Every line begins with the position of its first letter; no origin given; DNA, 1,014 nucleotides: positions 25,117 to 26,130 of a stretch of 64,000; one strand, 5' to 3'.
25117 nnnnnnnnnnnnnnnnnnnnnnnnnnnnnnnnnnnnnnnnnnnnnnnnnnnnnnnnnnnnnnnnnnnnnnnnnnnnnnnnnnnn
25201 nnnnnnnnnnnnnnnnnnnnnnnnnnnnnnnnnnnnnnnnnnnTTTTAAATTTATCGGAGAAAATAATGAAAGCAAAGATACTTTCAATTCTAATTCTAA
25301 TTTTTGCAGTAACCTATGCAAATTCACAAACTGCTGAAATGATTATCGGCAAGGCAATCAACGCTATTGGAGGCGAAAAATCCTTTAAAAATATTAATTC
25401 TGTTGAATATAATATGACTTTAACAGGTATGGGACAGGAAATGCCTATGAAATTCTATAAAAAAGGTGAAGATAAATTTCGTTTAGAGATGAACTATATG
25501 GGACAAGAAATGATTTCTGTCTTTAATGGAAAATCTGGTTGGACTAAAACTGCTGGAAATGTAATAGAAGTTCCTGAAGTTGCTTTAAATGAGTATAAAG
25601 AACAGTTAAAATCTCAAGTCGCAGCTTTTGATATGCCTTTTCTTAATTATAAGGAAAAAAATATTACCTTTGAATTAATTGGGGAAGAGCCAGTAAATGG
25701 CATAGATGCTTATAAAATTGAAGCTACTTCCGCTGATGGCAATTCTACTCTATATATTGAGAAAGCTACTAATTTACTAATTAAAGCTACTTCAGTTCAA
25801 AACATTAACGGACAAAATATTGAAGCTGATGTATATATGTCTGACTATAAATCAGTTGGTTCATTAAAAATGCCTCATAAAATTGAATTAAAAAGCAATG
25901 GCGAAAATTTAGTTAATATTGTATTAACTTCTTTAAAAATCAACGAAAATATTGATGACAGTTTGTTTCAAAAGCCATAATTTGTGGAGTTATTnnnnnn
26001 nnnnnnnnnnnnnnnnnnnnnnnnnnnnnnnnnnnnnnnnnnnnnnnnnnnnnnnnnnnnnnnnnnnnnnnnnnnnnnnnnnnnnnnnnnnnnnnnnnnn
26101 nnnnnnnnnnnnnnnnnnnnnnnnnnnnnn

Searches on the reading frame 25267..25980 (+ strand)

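Call 66: search_protein_families(library=pfam, proteins=[window:25267-25980:+], max_evalue=0.00001)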
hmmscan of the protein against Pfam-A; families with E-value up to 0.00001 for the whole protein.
window:25267-25980:+ (237 aa): 1 family
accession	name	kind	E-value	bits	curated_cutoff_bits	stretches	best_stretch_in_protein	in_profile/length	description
PF17131.11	LolA_like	-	7e-07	29.5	30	1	127-236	65-179/184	Outer membrane lipoprotein-sorting protein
